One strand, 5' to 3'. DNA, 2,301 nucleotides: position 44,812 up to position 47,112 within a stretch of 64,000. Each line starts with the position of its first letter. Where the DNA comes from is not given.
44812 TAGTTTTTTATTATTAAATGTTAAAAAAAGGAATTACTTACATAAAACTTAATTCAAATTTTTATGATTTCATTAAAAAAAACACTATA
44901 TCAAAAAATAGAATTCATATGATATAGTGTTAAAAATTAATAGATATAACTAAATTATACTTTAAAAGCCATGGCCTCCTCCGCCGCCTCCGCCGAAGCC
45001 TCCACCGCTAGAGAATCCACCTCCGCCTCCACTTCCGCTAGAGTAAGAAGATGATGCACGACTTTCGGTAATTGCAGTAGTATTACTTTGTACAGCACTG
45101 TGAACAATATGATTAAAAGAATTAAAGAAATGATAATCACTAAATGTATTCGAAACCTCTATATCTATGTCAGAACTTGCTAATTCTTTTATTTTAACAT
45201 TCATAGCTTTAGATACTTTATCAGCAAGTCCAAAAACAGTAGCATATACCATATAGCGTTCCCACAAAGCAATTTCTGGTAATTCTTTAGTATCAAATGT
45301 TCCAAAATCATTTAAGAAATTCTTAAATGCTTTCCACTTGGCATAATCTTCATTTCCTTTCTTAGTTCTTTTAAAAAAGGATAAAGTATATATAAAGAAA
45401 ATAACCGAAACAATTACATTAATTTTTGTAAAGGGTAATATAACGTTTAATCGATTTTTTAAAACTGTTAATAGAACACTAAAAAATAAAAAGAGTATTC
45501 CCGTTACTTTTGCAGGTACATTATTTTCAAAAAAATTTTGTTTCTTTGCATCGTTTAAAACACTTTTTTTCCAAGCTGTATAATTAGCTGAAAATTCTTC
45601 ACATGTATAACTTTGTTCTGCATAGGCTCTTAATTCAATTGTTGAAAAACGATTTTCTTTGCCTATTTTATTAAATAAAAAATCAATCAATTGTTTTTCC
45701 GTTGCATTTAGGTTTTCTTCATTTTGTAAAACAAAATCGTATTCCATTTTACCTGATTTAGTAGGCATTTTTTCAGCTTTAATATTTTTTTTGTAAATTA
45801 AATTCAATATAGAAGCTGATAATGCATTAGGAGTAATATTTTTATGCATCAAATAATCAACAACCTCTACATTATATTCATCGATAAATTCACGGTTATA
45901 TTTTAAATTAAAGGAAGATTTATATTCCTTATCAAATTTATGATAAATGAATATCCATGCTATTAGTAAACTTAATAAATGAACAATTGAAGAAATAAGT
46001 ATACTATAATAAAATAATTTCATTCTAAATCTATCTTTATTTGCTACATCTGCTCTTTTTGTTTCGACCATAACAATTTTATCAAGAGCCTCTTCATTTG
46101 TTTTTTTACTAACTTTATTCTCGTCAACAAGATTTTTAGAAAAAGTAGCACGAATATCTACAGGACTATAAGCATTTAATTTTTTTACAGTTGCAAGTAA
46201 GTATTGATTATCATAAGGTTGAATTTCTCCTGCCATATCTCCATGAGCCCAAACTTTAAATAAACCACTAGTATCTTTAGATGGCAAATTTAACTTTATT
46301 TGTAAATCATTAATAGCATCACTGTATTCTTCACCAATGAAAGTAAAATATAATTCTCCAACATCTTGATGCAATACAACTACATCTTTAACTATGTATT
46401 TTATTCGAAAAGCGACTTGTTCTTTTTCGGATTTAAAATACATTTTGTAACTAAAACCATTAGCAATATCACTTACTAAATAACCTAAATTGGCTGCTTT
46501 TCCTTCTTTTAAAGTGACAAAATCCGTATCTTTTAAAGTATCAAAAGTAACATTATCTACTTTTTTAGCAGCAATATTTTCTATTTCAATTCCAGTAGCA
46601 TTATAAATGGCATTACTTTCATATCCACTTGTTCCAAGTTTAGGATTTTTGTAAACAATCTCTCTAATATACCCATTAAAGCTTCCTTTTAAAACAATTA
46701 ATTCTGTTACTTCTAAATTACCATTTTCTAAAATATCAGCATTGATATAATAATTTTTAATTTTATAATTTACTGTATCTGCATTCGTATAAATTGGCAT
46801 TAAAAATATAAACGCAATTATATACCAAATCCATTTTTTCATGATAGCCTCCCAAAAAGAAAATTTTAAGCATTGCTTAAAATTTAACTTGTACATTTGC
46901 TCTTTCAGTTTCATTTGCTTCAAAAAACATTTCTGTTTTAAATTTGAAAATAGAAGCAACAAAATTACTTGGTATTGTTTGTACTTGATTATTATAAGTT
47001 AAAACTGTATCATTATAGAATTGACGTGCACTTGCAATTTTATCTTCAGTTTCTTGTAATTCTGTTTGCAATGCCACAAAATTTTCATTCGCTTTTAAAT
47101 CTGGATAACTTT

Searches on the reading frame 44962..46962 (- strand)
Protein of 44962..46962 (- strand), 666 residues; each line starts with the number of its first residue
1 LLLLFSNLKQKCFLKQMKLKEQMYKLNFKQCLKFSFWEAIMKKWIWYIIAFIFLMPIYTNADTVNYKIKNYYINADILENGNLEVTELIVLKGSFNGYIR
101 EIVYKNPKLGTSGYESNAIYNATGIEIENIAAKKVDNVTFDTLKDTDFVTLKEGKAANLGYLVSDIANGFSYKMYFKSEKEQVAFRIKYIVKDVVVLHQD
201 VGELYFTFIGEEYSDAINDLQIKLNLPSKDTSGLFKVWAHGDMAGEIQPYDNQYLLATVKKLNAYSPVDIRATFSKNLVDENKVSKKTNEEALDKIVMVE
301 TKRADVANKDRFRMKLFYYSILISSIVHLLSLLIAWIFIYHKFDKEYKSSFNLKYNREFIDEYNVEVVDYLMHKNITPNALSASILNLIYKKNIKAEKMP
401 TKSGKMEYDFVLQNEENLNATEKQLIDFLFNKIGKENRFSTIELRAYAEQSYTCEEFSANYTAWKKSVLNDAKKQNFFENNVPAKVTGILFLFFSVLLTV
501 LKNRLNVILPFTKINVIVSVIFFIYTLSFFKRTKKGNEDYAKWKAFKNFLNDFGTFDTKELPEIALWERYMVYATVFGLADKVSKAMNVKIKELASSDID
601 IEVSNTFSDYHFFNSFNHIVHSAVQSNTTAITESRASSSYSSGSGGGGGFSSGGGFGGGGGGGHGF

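Call 3: search_protein_families(library=pfam, proteins=[window:44962-46962:-], max_evalue=0.01)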
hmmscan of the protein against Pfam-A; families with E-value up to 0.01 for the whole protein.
window:44962-46962:- (666 aa): 3 families
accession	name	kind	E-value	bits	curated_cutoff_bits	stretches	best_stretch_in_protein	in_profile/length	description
PF20990.2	DUF2207_C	-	4.2e-42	145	33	1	354-587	3-247/247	Predicted membrane protein (DUF2207) C-terminal domain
PF09972.14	DUF2207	-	1.5e-19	71.3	24.4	1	67-274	1-172/172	Predicted membrane protein (DUF2207) N-terminal domain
PF00916.26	Sulfate_transp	-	0.0059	15.8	23.2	0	480-598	160-275/380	Sulfate permease family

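Call 4: search_protein_families(library=ncbifam, proteins=[window:44962-46962:-], max_evalue=0.01)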
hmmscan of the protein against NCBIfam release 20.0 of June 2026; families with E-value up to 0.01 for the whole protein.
window:44962-46962:- (666 aa): 0 families
